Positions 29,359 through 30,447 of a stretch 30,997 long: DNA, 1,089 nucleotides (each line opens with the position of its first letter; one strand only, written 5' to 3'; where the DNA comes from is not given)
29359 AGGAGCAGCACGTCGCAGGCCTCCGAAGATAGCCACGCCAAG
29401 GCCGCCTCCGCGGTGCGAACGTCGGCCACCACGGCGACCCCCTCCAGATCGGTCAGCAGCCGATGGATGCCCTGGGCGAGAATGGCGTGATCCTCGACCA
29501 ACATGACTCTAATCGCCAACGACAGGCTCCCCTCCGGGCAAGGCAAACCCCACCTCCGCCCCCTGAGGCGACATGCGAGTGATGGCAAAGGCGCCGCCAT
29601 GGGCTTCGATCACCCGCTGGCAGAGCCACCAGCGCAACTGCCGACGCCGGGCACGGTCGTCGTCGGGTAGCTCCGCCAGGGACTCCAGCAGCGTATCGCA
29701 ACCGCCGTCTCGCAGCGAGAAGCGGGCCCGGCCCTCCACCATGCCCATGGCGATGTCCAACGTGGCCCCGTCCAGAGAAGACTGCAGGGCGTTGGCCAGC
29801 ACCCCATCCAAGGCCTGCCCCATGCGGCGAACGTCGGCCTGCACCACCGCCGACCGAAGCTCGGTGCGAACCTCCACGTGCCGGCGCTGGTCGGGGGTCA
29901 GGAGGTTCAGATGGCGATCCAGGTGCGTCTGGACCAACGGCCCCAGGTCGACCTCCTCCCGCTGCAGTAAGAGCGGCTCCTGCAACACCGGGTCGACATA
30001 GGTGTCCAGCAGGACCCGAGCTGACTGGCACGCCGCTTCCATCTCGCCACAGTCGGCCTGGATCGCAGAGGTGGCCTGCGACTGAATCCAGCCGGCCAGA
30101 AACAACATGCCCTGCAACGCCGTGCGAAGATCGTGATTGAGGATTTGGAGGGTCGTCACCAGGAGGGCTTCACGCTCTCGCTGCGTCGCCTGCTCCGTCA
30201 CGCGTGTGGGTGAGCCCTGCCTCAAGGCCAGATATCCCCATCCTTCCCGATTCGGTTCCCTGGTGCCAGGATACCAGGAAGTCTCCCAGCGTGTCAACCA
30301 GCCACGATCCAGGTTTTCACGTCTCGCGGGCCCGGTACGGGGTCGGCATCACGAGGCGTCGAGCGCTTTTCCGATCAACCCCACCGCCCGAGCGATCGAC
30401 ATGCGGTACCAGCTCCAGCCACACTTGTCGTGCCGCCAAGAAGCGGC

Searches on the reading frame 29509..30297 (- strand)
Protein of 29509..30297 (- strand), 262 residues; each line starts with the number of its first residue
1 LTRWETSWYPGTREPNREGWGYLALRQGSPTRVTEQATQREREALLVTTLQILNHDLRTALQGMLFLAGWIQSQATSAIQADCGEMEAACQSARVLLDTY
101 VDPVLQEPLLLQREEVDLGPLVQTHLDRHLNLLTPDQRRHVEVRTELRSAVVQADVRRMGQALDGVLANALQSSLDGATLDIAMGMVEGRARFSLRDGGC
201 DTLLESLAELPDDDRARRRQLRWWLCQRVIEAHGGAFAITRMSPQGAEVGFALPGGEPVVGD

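Call 19: search_protein_families(library=pfam, proteins=[window:29509-30297:-], max_evalue=0.001)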
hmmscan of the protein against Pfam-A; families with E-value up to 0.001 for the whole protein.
window:29509-30297:- (262 aa): 1 family
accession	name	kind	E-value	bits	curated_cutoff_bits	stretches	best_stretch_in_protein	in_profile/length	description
PF02518.31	HATPase_c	-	0.00099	20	26.4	0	155-254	2-108/111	Histidine kinase-, DNA gyrase B-, and HSP90-like ATPase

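Call 68: search_protein_families(library=pfam, proteins=[window:29509-30297:-], max_evalue=0.01)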
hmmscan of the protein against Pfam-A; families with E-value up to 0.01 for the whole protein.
window:29509-30297:- (262 aa): 1 family
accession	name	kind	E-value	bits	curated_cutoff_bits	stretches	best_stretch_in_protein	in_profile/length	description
PF02518.31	HATPase_c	-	0.00099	20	26.4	1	155-254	2-108/111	Histidine kinase-, DNA gyrase B-, and HSP90-like ATPase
